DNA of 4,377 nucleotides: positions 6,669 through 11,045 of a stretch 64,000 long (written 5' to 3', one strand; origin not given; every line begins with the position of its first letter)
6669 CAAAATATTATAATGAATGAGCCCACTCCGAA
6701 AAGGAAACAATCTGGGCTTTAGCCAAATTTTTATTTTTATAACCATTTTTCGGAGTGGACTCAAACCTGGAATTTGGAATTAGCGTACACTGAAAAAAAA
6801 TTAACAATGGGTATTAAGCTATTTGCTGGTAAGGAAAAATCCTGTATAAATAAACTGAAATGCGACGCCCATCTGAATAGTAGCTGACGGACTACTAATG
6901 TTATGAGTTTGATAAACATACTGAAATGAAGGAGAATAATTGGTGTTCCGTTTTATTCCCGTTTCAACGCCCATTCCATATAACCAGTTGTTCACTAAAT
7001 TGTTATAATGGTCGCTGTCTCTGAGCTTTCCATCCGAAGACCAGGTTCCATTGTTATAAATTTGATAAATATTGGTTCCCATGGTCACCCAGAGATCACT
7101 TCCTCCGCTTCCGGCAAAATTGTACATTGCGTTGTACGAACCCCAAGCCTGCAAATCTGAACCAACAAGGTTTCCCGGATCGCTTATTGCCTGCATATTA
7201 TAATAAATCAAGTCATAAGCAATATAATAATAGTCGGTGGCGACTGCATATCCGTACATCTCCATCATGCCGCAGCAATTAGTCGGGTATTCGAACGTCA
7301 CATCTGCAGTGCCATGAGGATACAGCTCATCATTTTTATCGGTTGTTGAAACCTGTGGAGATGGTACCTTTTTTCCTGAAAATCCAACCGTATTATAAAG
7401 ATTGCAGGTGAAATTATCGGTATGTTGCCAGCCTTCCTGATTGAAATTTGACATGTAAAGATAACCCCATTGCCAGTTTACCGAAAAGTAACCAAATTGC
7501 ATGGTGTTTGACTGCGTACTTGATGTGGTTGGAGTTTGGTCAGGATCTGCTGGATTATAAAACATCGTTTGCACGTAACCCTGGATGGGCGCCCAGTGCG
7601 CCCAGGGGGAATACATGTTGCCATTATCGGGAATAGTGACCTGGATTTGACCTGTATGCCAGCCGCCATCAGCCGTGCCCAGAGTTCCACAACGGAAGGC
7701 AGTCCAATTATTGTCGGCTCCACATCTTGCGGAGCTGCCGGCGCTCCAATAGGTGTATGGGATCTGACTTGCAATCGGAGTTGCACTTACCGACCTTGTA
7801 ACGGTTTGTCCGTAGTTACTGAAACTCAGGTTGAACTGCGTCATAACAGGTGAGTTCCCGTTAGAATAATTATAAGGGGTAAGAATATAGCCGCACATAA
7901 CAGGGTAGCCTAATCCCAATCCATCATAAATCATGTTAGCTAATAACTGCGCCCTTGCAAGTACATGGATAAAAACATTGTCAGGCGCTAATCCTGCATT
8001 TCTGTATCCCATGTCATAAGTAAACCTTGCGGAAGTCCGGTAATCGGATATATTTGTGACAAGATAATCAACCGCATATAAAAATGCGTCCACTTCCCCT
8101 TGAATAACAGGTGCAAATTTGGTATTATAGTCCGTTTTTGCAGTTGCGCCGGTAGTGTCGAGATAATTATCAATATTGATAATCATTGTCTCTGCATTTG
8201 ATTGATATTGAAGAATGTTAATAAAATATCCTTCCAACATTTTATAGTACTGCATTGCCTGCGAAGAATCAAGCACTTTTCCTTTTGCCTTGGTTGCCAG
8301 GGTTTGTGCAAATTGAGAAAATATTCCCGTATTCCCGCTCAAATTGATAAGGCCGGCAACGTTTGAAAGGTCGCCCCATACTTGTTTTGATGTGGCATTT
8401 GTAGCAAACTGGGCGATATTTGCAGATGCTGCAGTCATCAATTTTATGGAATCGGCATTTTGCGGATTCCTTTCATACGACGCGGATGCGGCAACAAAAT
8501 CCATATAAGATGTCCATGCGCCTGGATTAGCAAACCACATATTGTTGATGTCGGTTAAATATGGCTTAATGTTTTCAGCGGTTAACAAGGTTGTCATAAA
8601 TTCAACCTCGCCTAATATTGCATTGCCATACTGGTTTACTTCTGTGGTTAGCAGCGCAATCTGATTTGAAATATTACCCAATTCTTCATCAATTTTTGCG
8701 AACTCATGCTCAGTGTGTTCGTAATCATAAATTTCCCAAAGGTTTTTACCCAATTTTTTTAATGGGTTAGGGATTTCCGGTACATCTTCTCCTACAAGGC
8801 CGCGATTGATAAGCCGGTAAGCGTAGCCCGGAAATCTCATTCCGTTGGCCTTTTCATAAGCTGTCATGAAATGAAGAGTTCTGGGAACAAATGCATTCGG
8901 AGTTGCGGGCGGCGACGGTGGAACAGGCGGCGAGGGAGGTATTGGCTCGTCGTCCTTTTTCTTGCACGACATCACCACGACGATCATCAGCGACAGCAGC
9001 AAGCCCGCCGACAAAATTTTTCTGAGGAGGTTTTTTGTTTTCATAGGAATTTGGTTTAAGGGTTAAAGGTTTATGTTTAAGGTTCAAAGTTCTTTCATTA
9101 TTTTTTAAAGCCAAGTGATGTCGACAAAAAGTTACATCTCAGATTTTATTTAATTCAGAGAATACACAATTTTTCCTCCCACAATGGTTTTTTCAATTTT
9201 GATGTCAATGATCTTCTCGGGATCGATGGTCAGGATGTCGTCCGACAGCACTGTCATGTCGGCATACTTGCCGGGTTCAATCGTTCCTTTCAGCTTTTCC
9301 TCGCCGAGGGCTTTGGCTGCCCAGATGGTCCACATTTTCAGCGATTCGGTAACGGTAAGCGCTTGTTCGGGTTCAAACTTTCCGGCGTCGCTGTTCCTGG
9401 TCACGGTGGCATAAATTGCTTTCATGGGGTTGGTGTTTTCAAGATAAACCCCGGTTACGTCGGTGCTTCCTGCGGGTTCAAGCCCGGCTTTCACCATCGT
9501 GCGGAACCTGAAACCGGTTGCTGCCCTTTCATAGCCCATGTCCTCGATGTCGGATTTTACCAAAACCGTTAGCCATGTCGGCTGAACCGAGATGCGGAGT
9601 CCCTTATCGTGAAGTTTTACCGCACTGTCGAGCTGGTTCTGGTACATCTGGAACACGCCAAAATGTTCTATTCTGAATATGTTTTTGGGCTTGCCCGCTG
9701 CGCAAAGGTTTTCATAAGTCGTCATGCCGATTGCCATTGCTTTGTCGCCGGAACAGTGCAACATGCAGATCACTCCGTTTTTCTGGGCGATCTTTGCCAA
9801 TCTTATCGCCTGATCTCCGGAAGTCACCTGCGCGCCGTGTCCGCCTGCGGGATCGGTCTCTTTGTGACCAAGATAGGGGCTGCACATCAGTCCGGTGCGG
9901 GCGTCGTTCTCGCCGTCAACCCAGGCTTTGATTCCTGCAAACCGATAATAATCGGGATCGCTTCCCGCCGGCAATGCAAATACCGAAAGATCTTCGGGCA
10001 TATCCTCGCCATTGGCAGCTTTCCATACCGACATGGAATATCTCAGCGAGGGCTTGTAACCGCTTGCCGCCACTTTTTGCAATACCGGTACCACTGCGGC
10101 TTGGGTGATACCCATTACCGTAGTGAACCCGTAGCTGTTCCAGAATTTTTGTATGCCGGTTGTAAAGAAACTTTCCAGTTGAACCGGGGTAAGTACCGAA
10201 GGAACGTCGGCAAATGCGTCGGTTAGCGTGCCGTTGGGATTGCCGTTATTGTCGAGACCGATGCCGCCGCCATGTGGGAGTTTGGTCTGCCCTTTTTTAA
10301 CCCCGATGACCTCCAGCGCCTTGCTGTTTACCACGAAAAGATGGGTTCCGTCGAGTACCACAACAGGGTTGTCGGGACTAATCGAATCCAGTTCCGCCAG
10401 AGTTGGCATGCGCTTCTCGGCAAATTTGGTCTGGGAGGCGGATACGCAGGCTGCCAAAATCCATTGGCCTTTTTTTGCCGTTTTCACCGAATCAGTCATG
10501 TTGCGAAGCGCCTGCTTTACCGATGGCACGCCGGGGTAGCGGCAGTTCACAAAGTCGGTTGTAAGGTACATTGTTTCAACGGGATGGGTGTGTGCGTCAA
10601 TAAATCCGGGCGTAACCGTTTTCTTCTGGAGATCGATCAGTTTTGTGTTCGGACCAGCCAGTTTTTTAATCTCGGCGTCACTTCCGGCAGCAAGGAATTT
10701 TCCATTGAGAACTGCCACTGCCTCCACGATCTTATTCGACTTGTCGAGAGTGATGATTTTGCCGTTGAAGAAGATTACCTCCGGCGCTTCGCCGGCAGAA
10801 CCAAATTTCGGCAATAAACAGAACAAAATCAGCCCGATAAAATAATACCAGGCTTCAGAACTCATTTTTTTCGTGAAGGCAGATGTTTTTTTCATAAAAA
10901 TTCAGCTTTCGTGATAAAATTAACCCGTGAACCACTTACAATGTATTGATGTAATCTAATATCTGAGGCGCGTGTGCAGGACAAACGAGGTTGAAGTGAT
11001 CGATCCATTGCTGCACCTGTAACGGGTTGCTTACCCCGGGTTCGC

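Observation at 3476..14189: Lipase / amide-hydrolase / beta-barrel gene set organised like a utilisation locus for an amide-linked lipid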

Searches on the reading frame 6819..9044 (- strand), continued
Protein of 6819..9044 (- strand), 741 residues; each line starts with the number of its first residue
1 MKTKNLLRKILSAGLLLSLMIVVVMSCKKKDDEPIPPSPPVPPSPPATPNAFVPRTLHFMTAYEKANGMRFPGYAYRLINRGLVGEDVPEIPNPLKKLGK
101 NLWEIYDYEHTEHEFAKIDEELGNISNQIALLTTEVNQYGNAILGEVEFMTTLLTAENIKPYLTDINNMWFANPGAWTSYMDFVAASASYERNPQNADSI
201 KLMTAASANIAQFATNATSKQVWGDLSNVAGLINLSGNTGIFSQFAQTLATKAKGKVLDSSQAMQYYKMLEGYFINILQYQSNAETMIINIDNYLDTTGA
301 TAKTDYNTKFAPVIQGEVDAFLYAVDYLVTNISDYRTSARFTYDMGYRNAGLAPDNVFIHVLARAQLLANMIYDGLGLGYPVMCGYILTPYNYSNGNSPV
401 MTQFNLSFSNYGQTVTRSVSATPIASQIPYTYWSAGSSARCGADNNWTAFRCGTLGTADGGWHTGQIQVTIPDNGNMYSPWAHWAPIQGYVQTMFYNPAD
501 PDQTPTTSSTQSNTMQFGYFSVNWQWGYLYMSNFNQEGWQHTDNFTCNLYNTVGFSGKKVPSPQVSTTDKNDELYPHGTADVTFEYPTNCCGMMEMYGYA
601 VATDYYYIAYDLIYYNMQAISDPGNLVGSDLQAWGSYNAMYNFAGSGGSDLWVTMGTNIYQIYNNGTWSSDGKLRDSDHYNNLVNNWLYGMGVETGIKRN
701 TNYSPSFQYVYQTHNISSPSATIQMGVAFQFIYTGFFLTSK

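Call 46: search_protein_families(library=pfam, proteins=[P0281, P0284, P0287, P0289, P0291, P0292, P0293, P0241, P0257, P0273], max_evalue=0.01)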
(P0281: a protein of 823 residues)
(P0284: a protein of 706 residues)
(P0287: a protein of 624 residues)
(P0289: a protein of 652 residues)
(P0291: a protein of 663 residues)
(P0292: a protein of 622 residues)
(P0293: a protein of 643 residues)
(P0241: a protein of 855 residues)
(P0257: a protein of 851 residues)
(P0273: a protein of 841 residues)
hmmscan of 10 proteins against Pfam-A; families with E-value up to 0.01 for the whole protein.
P0281 (823 aa): 0 families

P0284 (706 aa): 1 family
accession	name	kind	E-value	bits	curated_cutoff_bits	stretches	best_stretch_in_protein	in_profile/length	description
PF07926.17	TPR_MLP1_2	-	0.0042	17.5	36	1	88-151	48-111/129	TPR/MLP1/MLP2-like protein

P0287 (624 aa): 4 families
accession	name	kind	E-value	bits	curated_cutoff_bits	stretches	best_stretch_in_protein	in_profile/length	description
PF25541.1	TBCA_PH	-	0.00084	19.5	27.8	1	33-100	65-133/139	PH domain-containing proteins, TBCA domain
PF05667.16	CCDC22_CC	-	0.0012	18.5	39.2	0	34-87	207-260/477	CCDC22 protein coiled-coil region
PF12795.12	MscS_porin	-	0.0043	17.1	34.4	1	33-85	79-131/238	Mechanosensitive ion channel porin domain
PF18595.6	Nuf2_DHR10-like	-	0.0099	16.4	28.4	0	39-90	50-101/117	Nuf2, DHR10-like domain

P0289 (652 aa): 0 families

P0291 (663 aa): 0 families

P0292 (622 aa): 0 families

P0293 (643 aa): 0 families

P0241 (855 aa): 0 families

P0257 (851 aa): 1 family
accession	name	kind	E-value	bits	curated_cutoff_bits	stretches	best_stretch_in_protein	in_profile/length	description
PF07817.19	GLE1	-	0.0053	16.5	24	0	193-349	35-122/250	GLE1-like protein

P0273 (841 aa): 0 families

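Call 72: search_protein_families(library=pfam, proteins=[L011:313-1653:+, L007:3524-4267:-, L013:12699-14384:+, L012:12165-22190:+, L009:12235-13407:+, L014:12757-14739:+, L015:6019-7611:+, L019:6038-7747:+], max_evalue=0.001)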
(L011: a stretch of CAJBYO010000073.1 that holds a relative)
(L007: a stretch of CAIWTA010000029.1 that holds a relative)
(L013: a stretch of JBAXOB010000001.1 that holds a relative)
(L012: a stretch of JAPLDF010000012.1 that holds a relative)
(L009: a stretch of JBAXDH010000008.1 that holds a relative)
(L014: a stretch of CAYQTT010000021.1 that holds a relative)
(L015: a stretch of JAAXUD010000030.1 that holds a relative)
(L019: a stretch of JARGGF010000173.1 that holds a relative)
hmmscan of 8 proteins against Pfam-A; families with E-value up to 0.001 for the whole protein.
L011:313-1653:+ (446 aa): 2 families
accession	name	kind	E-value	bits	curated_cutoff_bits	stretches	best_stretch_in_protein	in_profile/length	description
PF00149.33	Metallophos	-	3.1e-10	41.2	21.5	1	52-159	3-72/191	Calcineurin-like phosphoesterase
PF12850.12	Metallophos_2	-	6.8e-06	26.6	27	0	351-412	92-148/154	Calcineurin-like phosphoesterase superfamily domain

L007:3524-4267:- (247 aa): 1 family
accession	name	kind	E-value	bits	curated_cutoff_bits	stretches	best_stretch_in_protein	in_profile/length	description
PF07603.17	Lcl_C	-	1.4e-11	45.1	34.9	1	125-245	4-117/117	Lcl C-terminal domain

L013:12699-14384:+ (561 aa): 1 family
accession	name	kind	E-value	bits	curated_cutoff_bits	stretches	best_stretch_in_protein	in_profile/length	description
PF00149.33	Metallophos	-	1.9e-05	25.6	21.5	0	107-246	2-72/191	Calcineurin-like phosphoesterase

L012:12165-22190:+ (3342 aa): 1 family
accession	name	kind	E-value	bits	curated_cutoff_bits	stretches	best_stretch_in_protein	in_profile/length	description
PF13229.12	Beta_helix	-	1.1e-05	25.5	25.9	2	1406-1585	11-154/158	Right handed beta helix region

L009:12235-13407:+ (390 aa): 10 families
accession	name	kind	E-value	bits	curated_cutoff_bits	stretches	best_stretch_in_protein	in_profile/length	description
PF01494.25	FAD_binding_3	-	2.2e-11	44.1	22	1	22-185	3-170/349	FAD binding domain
PF07992.20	Pyr_redox_2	-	3.1e-06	27.3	26.1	1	21-70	1-51/291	Pyridine nucleotide-disulphide oxidoreductase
PF04820.20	Trp_halogenase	-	5.7e-06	25.9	21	0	112-351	152-371/458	Tryptophan halogenase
PF01266.30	DAO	-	4.2e-05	23.7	27.9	1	22-55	1-34/353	FAD dependent oxidoreductase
PF01134.28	GIDA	-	0.00013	21.6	22.1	1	22-137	1-114/391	Glucose inhibited division protein A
PF22578.2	GGR_cat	-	0.00014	22.1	27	1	195-247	5-57/88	Geranylgeranyl reductase catalytic domain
PF03486.20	HI0933_like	-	0.00024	21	50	1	22-59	2-39/244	HI0933-like protein Rossmann domain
PF00890.30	FAD_binding_2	-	0.00039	20.2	20.4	1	22-53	1-32/414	FAD binding domain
PF13450.12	NAD_binding_8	-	0.0007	20.3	21.9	0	25-53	1-29/68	NAD(P)-binding Rossmann-like domain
PF12831.13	FAD_oxidored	-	0.00077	19.3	27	0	22-54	1-33/416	FAD dependent oxidoreductase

L014:12757-14739:+ (660 aa): 1 family
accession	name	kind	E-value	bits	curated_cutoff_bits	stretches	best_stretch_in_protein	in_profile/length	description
PF00266.25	Aminotran_5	-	8.6e-75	252.4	21.5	2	234-610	2-371/371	Aminotransferase class-V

L015:6019-7611:+ (530 aa): 0 families

L019:6038-7747:+ (570 aa): 3 families
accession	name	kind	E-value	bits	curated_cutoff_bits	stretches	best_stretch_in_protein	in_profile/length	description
PF07705.17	CARDB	-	6.9e-15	55.5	22.7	2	331-420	2-90/101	CARDB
PF10633.15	NPCBM_assoc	-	0.00043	20.8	24.4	0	293-325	44-76/78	NPCBM-associated, NEW3 domain of alpha-galactosidase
PF21471.3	Reelin_subrepeat-B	-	0.00069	19.8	27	1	159-220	64-127/127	Reelin subrepeat B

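Call 90: search_protein_families(library=pfam, proteins=[L010:6743-6979:+], max_evalue=1)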
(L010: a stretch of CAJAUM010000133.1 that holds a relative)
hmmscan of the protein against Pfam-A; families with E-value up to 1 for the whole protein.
L010:6743-6979:+ (78 aa): 1 family
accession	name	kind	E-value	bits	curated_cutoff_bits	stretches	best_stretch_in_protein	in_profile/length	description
PF13310.11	Virulence_RhuM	-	0.058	13.1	33.7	1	26-65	62-100/252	Virulence protein RhuM family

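Call 92: fold_search(model_id=the predicted structure, library=viral)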
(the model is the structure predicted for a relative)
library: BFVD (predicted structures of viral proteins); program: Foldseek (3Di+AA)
matches with E <= 10: 1769; with E <= 0.001: 50
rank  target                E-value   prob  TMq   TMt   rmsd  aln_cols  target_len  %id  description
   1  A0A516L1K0            1.1e-05  0.91  0.13  0.18  20.0       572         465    9  (no name in the UniProt tables at hand)
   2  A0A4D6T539            3.4e-05  1.00  0.13  0.28   7.8       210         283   16  Tail fiber family protein [Klebsiella phage vB_KpnP_FZ12]
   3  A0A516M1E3            4.7e-05  0.98  0.15  0.15  19.6       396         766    9  (no name in the UniProt tables at hand)
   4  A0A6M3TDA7            7.8e-05  1.00  0.14  0.26  10.9       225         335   12  (no name in the UniProt tables at hand)
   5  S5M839                8.6e-05  0.97  0.12  0.09  22.0       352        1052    8  Minor structural protein [Bacillus phage Basilisk]
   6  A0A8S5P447            1.1e-04  0.69  0.11  0.10  27.2       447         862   11  Trimeric coiled-coil viral fiber (Fragment) [Siphoviridae sp. ctQkH10]
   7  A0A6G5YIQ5            1.2e-04  0.99  0.12  0.29  10.3       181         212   10  (no name in the UniProt tables at hand)
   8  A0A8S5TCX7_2          1.2e-04  0.69  0.12  0.07  22.8       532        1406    8  Tail protein [Myoviridae sp. ctK5o5]
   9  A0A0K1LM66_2          1.6e-04  0.54  0.11  0.11  61.1       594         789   13  Tail fiber protein [Caulobacter phage Seuss]
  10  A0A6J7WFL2            1.7e-04  0.85  0.13  0.12  40.0       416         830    8  Tip attachment protein J [uncultured Caudovirales phage]
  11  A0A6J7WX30            1.8e-04  0.92  0.12  0.18  16.6       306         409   11  Uncharacterized protein [uncultured Caudovirales phage]
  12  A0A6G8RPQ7            2.0e-04  0.99  0.14  0.14  11.4       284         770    8  Tail fibers protein [Salmonella phage maane]
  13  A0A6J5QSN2            2.4e-04  0.98  0.16  0.21  17.2       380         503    9  Carbohydrate-binding, CenC-like [uncultured Caudovirales phage]
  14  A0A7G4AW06            2.4e-04  0.57  0.11  0.08  42.3       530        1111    8  Minor tail protein [Streptomyces phage Coruscant]
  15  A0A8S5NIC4            2.5e-04  0.54  0.09  0.19  25.1       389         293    8  Uncharacterized protein [Siphoviridae sp. ctUF252]
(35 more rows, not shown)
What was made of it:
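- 6819..9044 (-): P2, a surface lipoprotein of the P family: helical bundle at about residues 115-375 and beta domains at 383-741. In the viral library it matches phage tail-fibre lectin domains (call 92).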

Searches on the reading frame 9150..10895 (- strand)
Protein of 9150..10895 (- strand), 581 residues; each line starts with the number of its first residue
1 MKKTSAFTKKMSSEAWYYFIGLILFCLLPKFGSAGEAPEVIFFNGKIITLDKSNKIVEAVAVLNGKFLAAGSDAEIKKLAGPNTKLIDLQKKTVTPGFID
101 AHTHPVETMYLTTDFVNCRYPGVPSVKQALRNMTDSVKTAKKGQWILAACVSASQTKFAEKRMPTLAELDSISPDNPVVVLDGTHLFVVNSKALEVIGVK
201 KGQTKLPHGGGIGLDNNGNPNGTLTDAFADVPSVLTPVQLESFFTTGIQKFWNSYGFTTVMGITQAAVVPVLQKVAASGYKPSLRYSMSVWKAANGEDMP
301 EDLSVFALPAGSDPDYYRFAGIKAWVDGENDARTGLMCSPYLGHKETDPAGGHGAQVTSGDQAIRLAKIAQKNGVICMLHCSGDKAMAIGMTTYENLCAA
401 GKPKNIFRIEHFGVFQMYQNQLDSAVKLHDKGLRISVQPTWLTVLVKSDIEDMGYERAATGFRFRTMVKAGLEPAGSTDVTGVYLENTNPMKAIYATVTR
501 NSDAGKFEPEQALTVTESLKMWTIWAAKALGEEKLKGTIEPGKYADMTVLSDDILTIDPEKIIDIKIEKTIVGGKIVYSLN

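Call 3: search_protein_families(library=pfam, proteins=[window:9150-10895:-], max_evalue=0.01)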
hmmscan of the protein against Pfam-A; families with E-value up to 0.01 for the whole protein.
window:9150-10895:- (581 aa): 2 families
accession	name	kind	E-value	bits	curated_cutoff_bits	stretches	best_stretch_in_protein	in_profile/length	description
PF07969.17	Amidohydro_3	-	7.7e-76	256.9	29.7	1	86-578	2-472/472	Amidohydrolase family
PF01979.26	Amidohydro_1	-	1.5e-14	54.5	25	1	463-577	234-345/345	Amidohydrolase family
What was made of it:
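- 9150..10895 (-): Exported YtcJ-like metallo-amidohydrolase (Amidohydro_3) with the HxH motif IDAHTHP. PF07969 7.7e-76 (call 3).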

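Call 4: search_protein_families(library=ncbifam, proteins=[window:9150-10895:-], max_evalue=0.01)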
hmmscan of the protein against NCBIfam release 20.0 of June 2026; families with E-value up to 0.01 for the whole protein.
window:9150-10895:- (581 aa): 40 families (the best 25 are shown)
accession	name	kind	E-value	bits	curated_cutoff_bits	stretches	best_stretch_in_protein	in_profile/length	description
TIGR01224.1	hutI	equivalog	1.9e-13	50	298.15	2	59-106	5-50/377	imidazolonepropionase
NF006056.0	PRK08204.1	subfamily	7e-12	44.8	391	2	462-559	285-388/449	hypothetical protein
NF005557.0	PRK07228.1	equivalog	7.2e-11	41.4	522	2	40-110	3-70/445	5'-deoxyadenosine deaminase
NF006689.0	PRK09237.1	equivalog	6.4e-10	38.1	371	1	41-109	6-70/383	amidohydrolase/deacetylase family metallohydrolase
NF006549.0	PRK09045.1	equivalog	3.3e-09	35.9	540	1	511-554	339-382/444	TRZ/ATZ family hydrolase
NF051886.1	XaaProDiPepCaul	equivalog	3.5e-09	36.2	500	2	57-105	16-64/398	Xaa-Pro dipeptidase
TIGR02967.1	guan_deamin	equivalog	4.8e-09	35.7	375.4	1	60-105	9-54/401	guanine deaminase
NF011990.0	PRK15446.2-6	subfamily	5.7e-09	35.2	233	1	510-579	323-384/390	alpha-D-ribose 1-methylphosphonate 5-triphosphate diphosphatase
NF006679.0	PRK09228.1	subfamily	1.5e-08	33.8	351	1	59-104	33-78/433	guanine deaminase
TIGR01178.1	ade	equivalog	3.9e-08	32.2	472.5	1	40-115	2-69/552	adenine deaminase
TIGR00221.1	nagA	equivalog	7.1e-07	28.5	225.65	1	513-554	329-370/380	N-acetylglucosamine-6-phosphate deacetylase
NF004701.0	PRK06038.1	equivalog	1.5e-06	27.2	609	1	39-109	5-70/432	N-ethylammeline chlorohydrolase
TIGR03178.1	allantoinase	equivalog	1.6e-06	27.2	357.85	1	43-104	5-59/441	allantoinase AllB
TIGR02318.1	phosphono_phnM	equivalog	9.8e-06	24.7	390.55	0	511-553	318-359/376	phosphonate metabolism protein PhnM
NF005540.0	PRK07203.1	equivalog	1.1e-05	24.3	444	1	41-105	3-68/444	putative aminohydrolase SsnA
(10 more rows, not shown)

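Call 18: search_solved_structures(query=window:9150-10895:-, max_evalue=0.001)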
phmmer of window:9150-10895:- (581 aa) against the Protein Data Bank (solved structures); distinct sequences matched with E-value up to 0.001: 8.
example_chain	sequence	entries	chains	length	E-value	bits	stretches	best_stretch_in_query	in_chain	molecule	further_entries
3igh_X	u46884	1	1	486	5.1e-21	78.1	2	318-557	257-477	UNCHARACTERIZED METAL-DEPENDENT HYDROLASE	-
3icj_A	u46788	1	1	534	4.3e-17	65.2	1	42-555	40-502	uncharacterized metal-dependent hydrolase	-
3ggm_A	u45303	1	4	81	9.6e-11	44.2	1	37-107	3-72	uncharacterized protein BT9727_2919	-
4v1x_A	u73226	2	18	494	2.1e-06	29.9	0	43-106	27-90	ATRAZINE CHLOROHYDROLASE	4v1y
3ooq_A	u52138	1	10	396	4.2e-05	25.6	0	54-105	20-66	amidohydrolase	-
4h00_A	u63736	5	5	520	0.00024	23.1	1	32-149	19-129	dihydropyrimidinase | Chromosome 8 SCAF14545, whole genome shotgun sequence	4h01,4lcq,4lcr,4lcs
3lnp_A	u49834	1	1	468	0.00059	21.8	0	506-561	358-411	Amidohydrolase family Protein OLEI01672_1_465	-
3mkv_A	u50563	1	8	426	0.00078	21.4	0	41-109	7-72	PUTATIVE AMIDOHYDROLASE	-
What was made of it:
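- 9150..10895 (-): PDB matches are only uncharacterised 3igh and 3icj (call 18).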
